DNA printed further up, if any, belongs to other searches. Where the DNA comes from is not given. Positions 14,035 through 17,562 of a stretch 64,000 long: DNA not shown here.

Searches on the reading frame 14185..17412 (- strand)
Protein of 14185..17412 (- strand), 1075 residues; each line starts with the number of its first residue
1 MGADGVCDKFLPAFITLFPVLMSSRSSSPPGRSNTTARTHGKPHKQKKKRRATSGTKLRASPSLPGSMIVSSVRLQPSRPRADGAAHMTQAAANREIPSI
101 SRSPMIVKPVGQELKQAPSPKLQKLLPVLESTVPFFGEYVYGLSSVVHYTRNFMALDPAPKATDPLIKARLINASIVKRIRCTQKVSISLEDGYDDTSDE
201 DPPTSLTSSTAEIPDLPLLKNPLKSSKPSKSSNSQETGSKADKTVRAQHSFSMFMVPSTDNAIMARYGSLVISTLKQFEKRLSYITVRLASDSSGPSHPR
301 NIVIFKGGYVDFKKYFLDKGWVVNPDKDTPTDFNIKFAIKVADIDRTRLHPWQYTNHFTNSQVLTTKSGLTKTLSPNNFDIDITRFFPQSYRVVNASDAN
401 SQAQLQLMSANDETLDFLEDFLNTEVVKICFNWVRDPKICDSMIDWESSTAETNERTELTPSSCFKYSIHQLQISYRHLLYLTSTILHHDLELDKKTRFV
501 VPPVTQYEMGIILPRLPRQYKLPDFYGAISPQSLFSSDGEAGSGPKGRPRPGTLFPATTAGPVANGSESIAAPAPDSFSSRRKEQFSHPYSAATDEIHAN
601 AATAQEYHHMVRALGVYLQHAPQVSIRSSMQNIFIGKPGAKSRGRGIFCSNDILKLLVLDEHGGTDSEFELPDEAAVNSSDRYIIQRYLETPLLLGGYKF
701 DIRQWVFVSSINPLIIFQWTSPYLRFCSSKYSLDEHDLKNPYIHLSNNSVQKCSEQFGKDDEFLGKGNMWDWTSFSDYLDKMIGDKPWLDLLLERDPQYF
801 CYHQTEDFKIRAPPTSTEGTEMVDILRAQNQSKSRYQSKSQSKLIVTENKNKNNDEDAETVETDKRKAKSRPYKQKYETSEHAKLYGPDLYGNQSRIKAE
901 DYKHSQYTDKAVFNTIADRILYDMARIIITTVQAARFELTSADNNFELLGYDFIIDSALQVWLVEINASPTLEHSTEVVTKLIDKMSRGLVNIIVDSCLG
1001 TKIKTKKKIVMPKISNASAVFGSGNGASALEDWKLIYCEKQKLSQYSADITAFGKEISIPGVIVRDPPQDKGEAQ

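Call 10: search_protein_families(library=pfam, proteins=[window:14185-17412:-], max_evalue=0.001)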
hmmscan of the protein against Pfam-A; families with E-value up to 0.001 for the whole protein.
window:14185-17412:- (1075 aa): 2 families
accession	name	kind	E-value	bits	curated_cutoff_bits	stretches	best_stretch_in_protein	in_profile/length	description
PF03133.20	TTL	-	5.1e-58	197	20.1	2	623-790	66-207/292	Tubulin-tyrosine ligase family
PF14398.11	ATPgrasp_YheCD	-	8e-05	22.4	26.8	0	918-980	179-237/255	YheC/D like ATP-grasp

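Call 51: list_cluster_members(proteins=[window:14188-17412:-, window:17549-19168:+, window:23253-24461:+, window:24596-25084:-, window:25288-28833:+, window:10619-14161:+, window:28879-49695:-])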
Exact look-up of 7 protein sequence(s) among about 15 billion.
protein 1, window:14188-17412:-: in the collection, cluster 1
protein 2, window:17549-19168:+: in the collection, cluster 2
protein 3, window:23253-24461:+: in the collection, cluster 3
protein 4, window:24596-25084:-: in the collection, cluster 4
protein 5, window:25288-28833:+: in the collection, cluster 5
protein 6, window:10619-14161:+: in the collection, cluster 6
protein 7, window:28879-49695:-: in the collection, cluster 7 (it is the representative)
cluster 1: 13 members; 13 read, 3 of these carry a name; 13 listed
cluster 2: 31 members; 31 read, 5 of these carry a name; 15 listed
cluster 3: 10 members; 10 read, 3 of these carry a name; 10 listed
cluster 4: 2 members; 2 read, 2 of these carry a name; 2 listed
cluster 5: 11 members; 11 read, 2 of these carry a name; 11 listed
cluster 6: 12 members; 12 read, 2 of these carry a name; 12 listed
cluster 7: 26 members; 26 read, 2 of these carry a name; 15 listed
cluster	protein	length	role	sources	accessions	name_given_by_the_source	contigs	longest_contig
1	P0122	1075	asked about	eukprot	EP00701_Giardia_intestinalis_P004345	XP_001708169.1 Tubulin tyrosine ligase [Giardia lamblia ATCC 50803]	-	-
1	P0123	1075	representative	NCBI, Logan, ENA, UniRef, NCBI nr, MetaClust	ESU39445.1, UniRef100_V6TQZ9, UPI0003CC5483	Tubulin--tyrosine ligase [Giardia duodenalis] | Tubulin--tyrosine ligase n=1 Tax=Giardia intestinalis TaxID=5741 RepID=V6TQZ9_GIAIN | Tubulin--tyrosine ligase [Giardia intestinalis]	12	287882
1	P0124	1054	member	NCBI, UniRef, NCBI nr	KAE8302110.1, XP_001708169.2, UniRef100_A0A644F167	Tubulin tyrosine ligase-like 6 [Giardia duodenalis] | Tubulin tyrosine ligase-like 6 n=1 Tax=Giardia intestinalis (strain ATCC 50803 / WB clone ... | Tubulin tyrosine ligase-like 6 [Giardia intestinalis]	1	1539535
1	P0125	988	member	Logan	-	-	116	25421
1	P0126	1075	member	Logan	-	-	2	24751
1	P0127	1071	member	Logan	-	-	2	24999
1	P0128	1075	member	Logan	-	-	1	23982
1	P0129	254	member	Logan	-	-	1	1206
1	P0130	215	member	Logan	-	-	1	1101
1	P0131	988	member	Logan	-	-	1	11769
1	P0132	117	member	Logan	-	-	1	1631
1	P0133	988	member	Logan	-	-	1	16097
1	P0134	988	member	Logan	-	-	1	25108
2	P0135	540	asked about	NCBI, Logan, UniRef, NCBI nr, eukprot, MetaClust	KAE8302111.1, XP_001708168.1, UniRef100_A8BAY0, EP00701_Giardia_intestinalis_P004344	Major facilitator superfamily transporter [Giardia duodenalis] | Lysosomal dipeptide transporter MFSD1 n=1 Tax=Giardia intestinalis (strain ATCC 50803 / ... | Major facilitator superfamily transporter [Giardia intestinalis]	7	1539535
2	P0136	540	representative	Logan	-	-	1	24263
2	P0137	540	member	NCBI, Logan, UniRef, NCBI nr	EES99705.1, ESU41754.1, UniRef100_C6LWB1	Transporter, MFS superfamily protein [Giardia duodenalis] | Lysosomal dipeptide transporter MFSD1 n=2 Tax=Giardia intestinalis TaxID=5741 ... | Hypothetical protein GL50581_3069 [Giardia intestinalis ATCC 50581]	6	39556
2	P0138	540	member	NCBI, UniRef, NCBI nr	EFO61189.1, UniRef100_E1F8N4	Major facilitator superfamily transporter [Giardia lamblia P15] | Lysosomal dipeptide transporter MFSD1 n=1 Tax=Giardia intestinalis (strain P15) ...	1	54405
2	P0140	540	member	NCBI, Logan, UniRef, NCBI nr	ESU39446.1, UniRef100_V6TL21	Transporter, MFS superfamily protein [Giardia duodenalis] | Lysosomal dipeptide transporter MFSD1 n=1 Tax=Giardia intestinalis TaxID=5741 ... | Transporter, MFS superfamily protein [Giardia intestinalis]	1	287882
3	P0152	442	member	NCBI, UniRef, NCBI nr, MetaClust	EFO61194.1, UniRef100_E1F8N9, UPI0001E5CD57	Hypothetical protein GLP15_1467 [Giardia lamblia P15] | FAM13A-like domain-containing protein n=1 Tax=Giardia intestinalis (strain P15) ... | status=active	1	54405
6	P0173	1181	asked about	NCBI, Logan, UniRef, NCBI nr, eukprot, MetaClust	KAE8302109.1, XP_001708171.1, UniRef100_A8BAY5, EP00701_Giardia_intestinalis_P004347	hypothetical protein GL50803_0010802 [Giardia duodenalis] | Uncharacterized protein n=1 Tax=Giardia intestinalis (strain ATCC 50803 / WB clone C6) ... | hypothetical protein GL50803_0010802 [Giardia intestinalis]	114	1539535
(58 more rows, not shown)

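Call 54: find_encoding_contigs(protein=P0140, flank=10000, max_places=2)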
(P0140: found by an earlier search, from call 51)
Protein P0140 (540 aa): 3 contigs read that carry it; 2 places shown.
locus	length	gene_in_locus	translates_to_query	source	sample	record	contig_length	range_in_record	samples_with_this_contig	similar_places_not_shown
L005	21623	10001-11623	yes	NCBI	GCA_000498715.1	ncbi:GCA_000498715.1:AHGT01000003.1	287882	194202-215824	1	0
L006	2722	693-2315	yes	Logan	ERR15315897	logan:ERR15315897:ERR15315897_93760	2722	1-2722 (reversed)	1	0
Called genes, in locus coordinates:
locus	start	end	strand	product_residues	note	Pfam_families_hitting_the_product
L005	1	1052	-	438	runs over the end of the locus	-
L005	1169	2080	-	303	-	-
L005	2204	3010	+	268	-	-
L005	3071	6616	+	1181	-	-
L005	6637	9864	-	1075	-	PF03133:TTL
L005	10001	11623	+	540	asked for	PF00083:Sugar_tr (faint), PF07690:MFS_1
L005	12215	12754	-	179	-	-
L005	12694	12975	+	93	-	-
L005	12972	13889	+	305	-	PF00078:RVT_1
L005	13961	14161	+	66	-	-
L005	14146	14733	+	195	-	-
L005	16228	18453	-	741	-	PF03302:VSP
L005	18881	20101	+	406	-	PF26116:FAM13A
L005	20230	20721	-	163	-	-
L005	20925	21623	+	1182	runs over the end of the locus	PF07714:PK_Tyr_Ser-Thr (faint), PF00069:Pkinase, PF12796:Ank_2, PF13637:Ank_4 (weak), PF12796:Ank_2, PF00023:Ank (weak), PF12796:Ank_2, PF00023:Ank (weak), +3 more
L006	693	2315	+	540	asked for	PF00083:Sugar_tr (faint), PF07690:MFS_1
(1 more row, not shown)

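Call 64: find_encoding_contigs(protein=P0137, flank=10000, max_places=3)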
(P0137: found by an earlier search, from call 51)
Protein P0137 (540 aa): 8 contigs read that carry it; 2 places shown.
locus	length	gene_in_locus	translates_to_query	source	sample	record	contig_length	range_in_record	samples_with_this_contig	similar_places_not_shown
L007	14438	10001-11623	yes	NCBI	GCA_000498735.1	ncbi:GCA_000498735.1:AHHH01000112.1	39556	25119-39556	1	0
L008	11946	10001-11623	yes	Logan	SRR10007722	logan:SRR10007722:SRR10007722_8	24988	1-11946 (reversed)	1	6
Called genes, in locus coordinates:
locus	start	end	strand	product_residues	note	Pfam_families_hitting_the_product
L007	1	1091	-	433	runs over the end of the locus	-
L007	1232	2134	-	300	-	-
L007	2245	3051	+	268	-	-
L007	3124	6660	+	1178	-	-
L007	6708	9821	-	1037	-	PF03133:TTL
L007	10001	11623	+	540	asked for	PF07690:MFS_1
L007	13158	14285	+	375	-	PF03302:VSP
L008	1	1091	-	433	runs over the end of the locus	-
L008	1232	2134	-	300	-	-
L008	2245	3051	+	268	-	-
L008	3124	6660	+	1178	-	-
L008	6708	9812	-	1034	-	PF03133:TTL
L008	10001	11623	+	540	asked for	PF07690:MFS_1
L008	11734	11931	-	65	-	-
